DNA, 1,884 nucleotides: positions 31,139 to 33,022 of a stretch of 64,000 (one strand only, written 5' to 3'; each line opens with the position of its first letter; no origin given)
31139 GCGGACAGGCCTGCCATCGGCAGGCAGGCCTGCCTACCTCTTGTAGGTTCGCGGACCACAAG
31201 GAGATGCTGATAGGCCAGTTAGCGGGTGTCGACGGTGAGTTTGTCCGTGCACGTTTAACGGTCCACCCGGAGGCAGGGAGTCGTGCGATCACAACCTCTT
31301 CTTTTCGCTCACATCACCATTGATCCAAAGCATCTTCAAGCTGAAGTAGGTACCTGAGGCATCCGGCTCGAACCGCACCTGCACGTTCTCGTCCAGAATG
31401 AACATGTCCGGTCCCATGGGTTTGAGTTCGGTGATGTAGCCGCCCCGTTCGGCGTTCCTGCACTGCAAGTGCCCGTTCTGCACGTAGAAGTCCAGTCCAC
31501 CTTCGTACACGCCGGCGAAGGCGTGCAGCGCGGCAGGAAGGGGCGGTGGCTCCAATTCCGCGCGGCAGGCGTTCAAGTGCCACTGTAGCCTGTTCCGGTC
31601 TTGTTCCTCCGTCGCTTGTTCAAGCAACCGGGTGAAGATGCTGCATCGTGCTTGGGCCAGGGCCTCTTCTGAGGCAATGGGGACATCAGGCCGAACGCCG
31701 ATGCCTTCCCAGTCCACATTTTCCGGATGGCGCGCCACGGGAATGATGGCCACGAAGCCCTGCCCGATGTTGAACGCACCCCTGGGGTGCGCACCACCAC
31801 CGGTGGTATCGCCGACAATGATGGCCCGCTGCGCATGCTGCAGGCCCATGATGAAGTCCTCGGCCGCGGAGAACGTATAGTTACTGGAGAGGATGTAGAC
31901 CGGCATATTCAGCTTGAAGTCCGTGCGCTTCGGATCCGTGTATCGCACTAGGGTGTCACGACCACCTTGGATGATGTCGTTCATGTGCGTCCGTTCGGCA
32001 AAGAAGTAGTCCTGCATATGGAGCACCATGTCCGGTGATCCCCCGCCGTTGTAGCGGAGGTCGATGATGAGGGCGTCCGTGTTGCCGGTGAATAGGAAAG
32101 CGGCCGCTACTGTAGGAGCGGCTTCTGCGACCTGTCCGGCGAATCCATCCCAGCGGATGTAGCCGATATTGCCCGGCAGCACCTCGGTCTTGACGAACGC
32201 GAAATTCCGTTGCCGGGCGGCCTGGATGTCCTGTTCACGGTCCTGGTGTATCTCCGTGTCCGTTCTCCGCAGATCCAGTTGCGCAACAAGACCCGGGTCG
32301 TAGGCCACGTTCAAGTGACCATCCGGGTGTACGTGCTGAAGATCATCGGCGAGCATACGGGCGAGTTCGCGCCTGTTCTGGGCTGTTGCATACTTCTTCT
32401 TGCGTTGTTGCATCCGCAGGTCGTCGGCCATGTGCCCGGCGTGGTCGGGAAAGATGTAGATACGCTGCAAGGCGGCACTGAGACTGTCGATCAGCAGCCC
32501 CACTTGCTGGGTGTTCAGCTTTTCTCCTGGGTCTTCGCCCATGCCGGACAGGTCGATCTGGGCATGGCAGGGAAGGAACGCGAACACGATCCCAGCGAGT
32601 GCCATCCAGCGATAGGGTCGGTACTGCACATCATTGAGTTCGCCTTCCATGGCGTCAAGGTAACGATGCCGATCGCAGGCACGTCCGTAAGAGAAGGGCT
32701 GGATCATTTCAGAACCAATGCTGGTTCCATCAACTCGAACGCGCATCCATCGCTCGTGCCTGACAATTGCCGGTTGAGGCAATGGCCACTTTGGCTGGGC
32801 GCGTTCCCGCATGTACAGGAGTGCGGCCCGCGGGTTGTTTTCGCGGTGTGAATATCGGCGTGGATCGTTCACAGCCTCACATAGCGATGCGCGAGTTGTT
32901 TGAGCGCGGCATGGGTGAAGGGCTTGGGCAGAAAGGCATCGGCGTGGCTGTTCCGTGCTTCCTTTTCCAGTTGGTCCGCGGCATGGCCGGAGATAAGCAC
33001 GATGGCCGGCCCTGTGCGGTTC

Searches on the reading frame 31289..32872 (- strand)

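Call 74: search_protein_families(library=pfam, proteins=[window:31289-32872:-], max_evalue=0.01)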
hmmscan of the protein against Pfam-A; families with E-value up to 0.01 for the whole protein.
window:31289-32872:- (527 aa): 2 families
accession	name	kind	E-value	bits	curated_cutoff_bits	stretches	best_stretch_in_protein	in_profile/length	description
PF03572.23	Peptidase_S41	-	4.1e-21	75.7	24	1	235-398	1-164/165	Peptidase family S41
PF11918.13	Peptidase_S41_N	-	1.2e-07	32.3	26.6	1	123-193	17-88/129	N-terminal domain of Peptidase_S41 in eukaryotic IRBP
